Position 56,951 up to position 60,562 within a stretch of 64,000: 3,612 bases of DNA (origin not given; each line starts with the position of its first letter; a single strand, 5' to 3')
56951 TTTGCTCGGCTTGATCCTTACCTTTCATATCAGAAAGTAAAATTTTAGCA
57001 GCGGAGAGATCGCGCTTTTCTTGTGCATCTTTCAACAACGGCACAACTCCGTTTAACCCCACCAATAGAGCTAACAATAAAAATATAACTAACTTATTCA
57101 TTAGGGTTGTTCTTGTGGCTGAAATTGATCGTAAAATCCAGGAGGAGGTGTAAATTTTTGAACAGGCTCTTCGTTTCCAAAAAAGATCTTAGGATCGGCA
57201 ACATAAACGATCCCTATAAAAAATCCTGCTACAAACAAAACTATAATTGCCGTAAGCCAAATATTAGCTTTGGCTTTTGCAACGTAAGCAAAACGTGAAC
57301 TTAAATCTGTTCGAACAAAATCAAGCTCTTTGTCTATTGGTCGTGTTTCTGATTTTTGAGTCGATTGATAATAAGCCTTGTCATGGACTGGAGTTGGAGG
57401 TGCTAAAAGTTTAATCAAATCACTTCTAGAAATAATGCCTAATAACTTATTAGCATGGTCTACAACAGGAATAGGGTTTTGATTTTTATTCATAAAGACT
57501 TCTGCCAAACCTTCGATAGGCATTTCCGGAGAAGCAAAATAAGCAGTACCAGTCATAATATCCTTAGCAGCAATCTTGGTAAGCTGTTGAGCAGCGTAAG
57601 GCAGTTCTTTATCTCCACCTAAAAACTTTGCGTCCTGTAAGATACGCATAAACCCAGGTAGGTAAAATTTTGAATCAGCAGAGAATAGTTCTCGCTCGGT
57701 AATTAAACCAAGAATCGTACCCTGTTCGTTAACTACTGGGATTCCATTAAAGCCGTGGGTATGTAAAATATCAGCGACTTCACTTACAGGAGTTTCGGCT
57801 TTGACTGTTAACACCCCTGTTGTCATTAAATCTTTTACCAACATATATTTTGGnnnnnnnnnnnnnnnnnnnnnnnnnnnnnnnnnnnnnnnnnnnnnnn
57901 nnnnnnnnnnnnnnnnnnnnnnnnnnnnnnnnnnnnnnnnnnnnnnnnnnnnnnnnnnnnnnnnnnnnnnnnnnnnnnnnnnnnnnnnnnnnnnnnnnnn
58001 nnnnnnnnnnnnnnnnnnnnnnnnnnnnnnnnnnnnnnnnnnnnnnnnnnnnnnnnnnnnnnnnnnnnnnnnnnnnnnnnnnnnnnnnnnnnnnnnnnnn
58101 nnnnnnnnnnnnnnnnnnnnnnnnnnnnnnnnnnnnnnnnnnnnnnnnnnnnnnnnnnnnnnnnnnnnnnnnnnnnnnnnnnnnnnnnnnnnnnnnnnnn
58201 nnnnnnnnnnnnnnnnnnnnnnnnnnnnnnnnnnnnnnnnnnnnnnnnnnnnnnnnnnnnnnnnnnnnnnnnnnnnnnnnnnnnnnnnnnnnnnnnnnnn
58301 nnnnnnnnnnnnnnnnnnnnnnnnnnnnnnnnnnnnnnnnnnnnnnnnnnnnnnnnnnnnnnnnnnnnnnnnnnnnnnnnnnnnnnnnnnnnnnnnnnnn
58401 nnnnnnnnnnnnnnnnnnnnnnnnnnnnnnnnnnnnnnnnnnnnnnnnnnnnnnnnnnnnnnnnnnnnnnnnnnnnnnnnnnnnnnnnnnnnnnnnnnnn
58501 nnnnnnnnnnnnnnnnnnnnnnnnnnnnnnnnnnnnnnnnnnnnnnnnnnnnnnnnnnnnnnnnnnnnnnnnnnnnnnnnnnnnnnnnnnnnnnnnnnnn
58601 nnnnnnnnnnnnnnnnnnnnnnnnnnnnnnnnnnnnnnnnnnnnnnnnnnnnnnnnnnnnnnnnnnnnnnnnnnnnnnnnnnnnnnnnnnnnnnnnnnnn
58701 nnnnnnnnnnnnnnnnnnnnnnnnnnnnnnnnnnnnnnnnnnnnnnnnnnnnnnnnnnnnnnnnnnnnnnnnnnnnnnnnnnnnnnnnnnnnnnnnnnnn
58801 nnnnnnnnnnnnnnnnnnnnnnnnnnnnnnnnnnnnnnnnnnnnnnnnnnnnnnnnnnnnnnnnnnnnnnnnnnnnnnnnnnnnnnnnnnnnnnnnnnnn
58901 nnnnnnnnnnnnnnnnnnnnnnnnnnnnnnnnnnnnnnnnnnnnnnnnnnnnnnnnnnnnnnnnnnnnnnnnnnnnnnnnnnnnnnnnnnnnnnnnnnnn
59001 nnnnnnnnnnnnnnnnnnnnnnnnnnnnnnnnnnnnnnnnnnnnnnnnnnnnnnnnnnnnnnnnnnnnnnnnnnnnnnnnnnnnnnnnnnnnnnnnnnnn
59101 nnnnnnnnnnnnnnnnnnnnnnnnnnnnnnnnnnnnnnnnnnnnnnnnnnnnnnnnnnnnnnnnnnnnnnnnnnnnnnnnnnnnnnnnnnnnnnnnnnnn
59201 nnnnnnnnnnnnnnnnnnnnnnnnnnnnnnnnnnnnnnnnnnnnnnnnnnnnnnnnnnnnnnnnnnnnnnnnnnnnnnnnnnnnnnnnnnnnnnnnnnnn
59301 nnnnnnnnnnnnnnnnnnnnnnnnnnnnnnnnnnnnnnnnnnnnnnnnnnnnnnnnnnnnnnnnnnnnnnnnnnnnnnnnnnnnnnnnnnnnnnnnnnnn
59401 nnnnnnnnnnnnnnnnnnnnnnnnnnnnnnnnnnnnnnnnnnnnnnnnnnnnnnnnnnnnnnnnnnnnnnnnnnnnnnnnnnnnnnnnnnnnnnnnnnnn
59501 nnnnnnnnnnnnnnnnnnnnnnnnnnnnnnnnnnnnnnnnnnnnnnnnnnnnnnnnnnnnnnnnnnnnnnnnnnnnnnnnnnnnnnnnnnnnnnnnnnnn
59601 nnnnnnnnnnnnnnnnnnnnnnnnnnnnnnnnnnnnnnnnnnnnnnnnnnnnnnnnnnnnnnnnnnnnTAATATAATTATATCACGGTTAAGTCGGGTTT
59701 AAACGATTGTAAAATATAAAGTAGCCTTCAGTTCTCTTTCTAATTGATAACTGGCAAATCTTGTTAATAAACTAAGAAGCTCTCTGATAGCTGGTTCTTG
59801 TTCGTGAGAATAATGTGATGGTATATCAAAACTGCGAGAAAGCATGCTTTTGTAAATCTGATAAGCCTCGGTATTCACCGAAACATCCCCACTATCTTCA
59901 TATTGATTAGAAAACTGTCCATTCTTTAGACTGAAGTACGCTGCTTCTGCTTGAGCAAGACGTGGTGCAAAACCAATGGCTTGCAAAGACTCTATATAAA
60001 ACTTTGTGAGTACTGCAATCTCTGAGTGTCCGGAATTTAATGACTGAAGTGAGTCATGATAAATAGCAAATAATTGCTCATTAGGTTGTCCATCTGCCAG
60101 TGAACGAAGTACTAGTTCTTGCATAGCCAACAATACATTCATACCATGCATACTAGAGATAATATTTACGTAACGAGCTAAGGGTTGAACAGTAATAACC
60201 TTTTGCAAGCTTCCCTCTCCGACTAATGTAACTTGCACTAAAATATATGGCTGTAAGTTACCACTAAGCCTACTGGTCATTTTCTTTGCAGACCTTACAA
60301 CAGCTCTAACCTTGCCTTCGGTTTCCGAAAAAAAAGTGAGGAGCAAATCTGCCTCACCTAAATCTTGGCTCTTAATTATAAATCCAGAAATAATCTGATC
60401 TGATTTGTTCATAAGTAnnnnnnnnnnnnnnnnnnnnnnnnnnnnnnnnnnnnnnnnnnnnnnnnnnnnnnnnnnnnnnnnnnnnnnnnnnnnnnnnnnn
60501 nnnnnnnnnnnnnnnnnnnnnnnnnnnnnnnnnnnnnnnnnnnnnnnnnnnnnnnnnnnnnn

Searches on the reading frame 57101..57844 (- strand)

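Call 12: search_protein_families(library=pfam, proteins=[window:57101-57844:-], max_evalue=0.00001)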
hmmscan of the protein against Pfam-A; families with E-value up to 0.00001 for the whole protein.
window:57101-57844:- (247 aa): 1 family
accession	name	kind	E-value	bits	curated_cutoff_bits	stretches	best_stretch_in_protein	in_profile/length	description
PF00571.33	CBS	-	3.2e-28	98.2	24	2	3-57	1-55/57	CBS domain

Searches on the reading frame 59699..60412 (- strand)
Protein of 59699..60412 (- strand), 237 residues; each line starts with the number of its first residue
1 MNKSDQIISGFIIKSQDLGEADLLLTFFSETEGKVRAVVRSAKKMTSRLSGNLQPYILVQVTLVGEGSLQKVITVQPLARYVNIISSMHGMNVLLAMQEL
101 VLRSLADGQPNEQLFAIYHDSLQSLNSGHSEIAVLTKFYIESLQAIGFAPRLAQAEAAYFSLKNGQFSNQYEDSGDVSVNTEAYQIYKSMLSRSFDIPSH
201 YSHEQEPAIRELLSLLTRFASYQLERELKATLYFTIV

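Call 12: search_protein_families(library=pfam, proteins=[window:59699-60412:-], max_evalue=0.00001)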
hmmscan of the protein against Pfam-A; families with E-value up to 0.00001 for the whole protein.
window:59699-60412:- (237 aa): 2 families
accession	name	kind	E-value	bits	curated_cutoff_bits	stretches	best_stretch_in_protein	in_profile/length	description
PF11967.14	RecO_N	-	1.7e-17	63.7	27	1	9-78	7-77/80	Recombination protein O N terminal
PF02565.21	RecO_C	-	2.7e-13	50.4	22.1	1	93-230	9-155/157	Recombination protein O C terminal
